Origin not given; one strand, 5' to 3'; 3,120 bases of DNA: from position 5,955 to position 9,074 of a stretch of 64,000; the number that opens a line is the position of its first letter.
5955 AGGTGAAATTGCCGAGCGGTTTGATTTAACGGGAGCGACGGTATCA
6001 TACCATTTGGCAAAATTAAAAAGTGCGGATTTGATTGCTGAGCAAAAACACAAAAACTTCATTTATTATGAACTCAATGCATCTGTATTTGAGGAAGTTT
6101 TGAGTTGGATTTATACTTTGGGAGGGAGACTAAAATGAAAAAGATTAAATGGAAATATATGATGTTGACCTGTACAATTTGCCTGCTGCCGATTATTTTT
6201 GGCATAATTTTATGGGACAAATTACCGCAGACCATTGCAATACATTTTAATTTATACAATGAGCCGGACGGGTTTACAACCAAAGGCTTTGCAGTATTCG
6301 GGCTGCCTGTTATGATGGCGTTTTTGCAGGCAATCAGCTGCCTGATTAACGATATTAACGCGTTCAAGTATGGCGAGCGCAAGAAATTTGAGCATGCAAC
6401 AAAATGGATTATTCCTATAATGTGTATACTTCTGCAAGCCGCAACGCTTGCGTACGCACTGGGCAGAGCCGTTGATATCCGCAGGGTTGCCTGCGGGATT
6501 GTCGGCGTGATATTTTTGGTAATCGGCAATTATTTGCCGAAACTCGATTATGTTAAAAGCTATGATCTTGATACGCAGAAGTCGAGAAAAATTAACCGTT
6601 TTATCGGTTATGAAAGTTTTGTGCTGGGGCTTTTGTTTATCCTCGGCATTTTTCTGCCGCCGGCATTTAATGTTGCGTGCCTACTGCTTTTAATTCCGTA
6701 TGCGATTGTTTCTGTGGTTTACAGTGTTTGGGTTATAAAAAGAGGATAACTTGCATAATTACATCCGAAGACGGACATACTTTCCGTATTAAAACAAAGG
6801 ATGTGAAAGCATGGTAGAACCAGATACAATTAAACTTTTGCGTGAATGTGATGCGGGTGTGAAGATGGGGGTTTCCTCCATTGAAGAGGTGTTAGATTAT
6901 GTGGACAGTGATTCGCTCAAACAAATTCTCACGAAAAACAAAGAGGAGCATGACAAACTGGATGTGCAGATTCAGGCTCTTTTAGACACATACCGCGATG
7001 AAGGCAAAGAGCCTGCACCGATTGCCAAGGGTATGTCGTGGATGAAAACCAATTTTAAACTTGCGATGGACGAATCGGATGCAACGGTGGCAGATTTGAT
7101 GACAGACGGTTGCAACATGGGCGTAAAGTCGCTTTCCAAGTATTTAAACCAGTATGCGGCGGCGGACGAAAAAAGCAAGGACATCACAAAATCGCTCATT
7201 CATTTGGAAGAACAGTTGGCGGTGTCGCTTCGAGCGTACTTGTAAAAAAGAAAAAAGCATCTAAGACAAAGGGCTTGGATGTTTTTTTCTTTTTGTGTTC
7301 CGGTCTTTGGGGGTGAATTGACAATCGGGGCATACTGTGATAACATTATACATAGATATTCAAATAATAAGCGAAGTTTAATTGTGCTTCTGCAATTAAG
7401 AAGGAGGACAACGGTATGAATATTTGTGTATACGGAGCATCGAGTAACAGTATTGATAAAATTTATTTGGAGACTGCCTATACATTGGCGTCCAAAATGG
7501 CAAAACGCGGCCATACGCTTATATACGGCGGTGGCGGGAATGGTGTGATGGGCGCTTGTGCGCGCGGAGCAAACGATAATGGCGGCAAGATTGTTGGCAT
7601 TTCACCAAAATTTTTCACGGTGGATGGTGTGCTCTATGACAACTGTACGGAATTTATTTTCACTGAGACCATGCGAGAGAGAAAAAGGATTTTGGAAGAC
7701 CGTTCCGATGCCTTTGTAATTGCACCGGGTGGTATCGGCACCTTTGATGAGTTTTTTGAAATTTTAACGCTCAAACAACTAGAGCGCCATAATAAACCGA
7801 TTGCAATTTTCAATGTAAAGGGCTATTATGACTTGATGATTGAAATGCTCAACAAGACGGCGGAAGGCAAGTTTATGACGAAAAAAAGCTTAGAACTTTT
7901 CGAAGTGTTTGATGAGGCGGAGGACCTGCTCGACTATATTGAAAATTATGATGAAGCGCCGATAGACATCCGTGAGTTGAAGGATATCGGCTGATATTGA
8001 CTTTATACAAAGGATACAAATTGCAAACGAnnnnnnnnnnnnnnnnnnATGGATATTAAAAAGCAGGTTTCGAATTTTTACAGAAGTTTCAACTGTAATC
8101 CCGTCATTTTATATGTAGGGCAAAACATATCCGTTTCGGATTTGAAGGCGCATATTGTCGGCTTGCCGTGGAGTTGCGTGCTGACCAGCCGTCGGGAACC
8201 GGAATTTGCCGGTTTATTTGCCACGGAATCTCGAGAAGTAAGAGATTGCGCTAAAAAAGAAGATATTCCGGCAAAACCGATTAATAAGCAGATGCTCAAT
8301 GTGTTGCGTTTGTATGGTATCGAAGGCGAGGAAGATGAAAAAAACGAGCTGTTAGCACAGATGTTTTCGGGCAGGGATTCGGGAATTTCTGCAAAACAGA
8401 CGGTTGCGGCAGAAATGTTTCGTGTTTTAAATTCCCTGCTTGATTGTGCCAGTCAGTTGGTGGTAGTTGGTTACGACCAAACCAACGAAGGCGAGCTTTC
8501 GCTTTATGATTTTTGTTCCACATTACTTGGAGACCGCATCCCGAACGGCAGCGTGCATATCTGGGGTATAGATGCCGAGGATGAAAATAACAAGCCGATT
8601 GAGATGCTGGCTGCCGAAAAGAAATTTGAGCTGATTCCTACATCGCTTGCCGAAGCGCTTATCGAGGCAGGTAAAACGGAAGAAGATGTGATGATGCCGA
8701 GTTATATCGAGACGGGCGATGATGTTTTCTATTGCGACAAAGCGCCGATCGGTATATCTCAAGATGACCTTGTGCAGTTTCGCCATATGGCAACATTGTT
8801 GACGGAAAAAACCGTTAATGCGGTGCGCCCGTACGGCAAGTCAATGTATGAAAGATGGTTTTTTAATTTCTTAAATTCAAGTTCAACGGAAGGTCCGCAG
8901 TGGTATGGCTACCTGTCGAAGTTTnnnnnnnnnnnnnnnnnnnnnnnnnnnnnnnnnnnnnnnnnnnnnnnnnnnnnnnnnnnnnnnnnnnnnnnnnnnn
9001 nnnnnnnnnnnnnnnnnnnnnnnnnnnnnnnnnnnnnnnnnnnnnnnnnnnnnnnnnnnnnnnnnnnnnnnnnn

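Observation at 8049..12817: Orphan two-gene operon: giant SIR2-like/P-loop/helical protein coupled to an unknown partner (candidate undescribed STAND/NLR-type system)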

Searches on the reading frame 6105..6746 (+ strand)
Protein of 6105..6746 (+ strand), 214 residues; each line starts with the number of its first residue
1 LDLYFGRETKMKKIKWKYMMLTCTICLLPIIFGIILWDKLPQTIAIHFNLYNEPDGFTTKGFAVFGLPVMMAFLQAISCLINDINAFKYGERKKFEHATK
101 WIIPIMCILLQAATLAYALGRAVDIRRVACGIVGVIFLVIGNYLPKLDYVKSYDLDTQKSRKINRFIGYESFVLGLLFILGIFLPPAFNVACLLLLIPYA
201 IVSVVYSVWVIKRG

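Call 18: search_protein_families(library=pfam, proteins=[window:6105-6746:+], max_evalue=0.01)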
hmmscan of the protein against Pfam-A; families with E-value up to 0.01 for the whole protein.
window:6105-6746:+ (214 aa): 3 families
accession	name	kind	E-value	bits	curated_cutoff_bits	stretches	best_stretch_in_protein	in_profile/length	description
PF07853.16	DUF1648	-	9.4e-18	64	28.7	1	25-71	2-48/49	Domain of unknown function (DUF1648)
PF05767.17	Pox_A14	-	0.00038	21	27.7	0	132-192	16-72/93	Poxvirus virion envelope protein A14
PF12650.12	DUF3784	-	0.004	17.8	28.1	1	161-213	40-92/94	Domain of unknown function (DUF3784)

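Call 19: search_protein_families(library=padloc, proteins=[window:6105-6746:+], max_evalue=0.01)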
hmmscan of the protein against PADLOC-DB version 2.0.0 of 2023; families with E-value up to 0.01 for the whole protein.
window:6105-6746:+ (214 aa): 0 families

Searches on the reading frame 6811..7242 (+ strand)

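Call 18: search_protein_families(library=pfam, proteins=[window:6811-7242:+], max_evalue=0.01)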
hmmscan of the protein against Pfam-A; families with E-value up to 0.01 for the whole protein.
window:6811-7242:+ (144 aa): 2 families
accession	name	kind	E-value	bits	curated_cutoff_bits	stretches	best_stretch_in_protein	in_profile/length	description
PF17117.11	DUF5104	-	0.0025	18.7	27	1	24-64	2-43/107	Domain of unknown function (DUF5104)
PF09537.16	DUF2383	-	0.0026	18.3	30.8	1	6-109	2-106/111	Domain of unknown function (DUF2383)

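Call 19: search_protein_families(library=padloc, proteins=[window:6811-7242:+], max_evalue=0.01)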
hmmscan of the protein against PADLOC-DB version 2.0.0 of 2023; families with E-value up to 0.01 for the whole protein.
window:6811-7242:+ (144 aa): 0 families

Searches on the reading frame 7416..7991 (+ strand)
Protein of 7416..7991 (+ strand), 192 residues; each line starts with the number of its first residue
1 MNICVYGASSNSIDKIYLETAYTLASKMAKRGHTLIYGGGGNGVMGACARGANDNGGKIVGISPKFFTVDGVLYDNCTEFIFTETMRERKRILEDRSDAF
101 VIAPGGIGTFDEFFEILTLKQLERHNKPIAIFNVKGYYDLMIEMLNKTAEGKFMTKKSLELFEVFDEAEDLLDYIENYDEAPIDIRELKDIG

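Call 18: search_protein_families(library=pfam, proteins=[window:7416-7991:+], max_evalue=0.01)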
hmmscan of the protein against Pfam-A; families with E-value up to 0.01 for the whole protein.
window:7416-7991:+ (192 aa): 2 families
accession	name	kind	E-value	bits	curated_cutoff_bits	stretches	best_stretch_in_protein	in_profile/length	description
PF03641.19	Lysine_decarbox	-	6.7e-39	133.5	27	1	45-174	1-130/131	Possible lysine decarboxylase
PF18306.6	LDcluster4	-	1.6e-19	70.4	26.3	1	1-117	2-114/151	SLOG cluster4 family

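Call 19: search_protein_families(library=padloc, proteins=[window:7416-7991:+], max_evalue=0.01)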
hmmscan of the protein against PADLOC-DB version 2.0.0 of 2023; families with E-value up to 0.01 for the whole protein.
window:7416-7991:+ (192 aa): 1 family
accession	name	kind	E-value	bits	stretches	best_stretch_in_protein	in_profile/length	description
PDLC03927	PsyrA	-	0.0059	13.8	0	10-64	139-192/398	-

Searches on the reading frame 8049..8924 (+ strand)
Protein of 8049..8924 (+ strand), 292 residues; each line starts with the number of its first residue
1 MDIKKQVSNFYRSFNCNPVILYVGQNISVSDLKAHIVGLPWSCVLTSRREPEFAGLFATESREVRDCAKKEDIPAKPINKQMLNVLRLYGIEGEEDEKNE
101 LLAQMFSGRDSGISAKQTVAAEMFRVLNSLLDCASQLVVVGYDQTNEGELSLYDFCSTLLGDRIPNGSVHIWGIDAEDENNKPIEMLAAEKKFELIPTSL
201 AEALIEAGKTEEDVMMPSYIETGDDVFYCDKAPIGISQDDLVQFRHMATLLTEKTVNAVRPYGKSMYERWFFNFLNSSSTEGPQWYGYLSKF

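Call 44: predict_structure(alignment_id=A5)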
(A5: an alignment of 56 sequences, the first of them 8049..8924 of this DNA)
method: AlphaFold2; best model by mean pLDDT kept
length: 292 residues; sequences in the alignment: 56
mean_pLDDT: 85.8   pTM: 0.75
mean pLDDT of the five models: 85.8, 84.9, 84.7, 84.2, 83.8
residues with pLDDT >= 90: 176; 70-90: 71; 50-70: 32; < 50: 13
segments of 3 or more residues with pLDDT < 50: 218-223, 287-292
pLDDT, mean of each block of 10 residues (from residue 1): 90 91 98 95 98 97 96 94 96 83 75 81 95 91 96 97 95 97 98 97 88 54 68 80 73 76 79 68 51 44
secondary structure, 60 per line:
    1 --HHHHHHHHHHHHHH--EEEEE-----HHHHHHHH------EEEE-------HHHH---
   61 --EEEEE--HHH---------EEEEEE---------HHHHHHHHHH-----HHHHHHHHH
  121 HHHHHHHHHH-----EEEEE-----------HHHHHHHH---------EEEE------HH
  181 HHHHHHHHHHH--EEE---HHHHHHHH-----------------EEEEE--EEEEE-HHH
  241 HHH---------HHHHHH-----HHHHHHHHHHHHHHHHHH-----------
elements in order: H3-16 E19-23 H29-36 E43-46 H54-57 E63-67 E82-87 H97-106 H112-130 E136-140 H152-159 E169-172 H179-191 E194-196 H200-207 E225-229 E232-236 H238-243 H253-258 H264-281

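Call 50: fold_search(model_id=the predicted structure, library=pdb)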
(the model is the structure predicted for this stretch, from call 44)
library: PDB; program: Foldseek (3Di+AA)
matches with E <= 10: 922; with E <= 0.001: 25
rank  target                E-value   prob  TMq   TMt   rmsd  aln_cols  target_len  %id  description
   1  9v0g_E                3.9e-06  1.00  0.47  0.49   7.4       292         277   10  Helical structure of KomBC Complex (released 2025-12-17)
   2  6lhx_B                9.1e-06  1.00  0.45  0.34  14.9       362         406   11  Crystal structure of ThsA (released 2020-06-24)
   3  8zsf_A                2.0e-05  1.00  0.44  0.48   6.4       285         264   10  CryoEM Helical Structure of KomC (released 2025-12-10)
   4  6lhx_D                4.8e-05  1.00  0.45  0.34  14.3       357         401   10  Crystal structure of ThsA (released 2020-06-24)
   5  8zsi_E                5.5e-05  1.00  0.42  0.46   6.9       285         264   11  CryoEM Helical Structure of HAM-SIR2 with dITP and NAD fragment (released 2025-12-10)
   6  8w56_A                9.5e-05  1.00  0.42  0.15  13.2       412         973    9  Cryo-EM structure of DSR2-DSAD1 state 1 (released 2024-05-01)
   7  6lhx_C                1.1e-04  1.00  0.42  0.28  14.9       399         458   11  Crystal structure of ThsA (released 2020-06-24)
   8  8wc0_A                1.5e-04  1.00  0.43  0.28  12.2       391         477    8  Crystal structure of EcThsA (released 2024-09-18)
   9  7uxt_A                1.9e-04  1.00  0.44  0.29  11.2       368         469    9  Crystal structure of ligand-free SeThsA (released 2022-09-07)
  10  8wc0_B                2.0e-04  1.00  0.44  0.28  11.7       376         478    7  Crystal structure of EcThsA (released 2024-09-18)
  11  8btp_A                2.1e-04  1.00  0.43  0.28  14.5       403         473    9  Helical structure of BcThsA in complex with 1''-3'gc(etheno)ADPR (released 2024-02-21)
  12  7uxt_B                2.4e-04  1.00  0.46  0.31  11.2       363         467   10  Crystal structure of ligand-free SeThsA (released 2022-09-07)
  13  8k9a_D                2.4e-04  1.00  0.43  0.16  12.4       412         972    9  Cryo-EM structure of DSR2-DSAD1 state 2 (released 2024-05-01)
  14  8bto_A                2.9e-04  1.00  0.43  0.28  14.7       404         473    9  Helical structure of BcThsA in complex with 1''-3'gcADPR (released 2024-02-21)
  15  9zjw_A                2.9e-04  1.00  0.41  0.14   9.3       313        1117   12  Human sterile alpha motif domain-containing protein 9 (SAMD9), loss-of-function mutant R837A (released 2026-02-25)
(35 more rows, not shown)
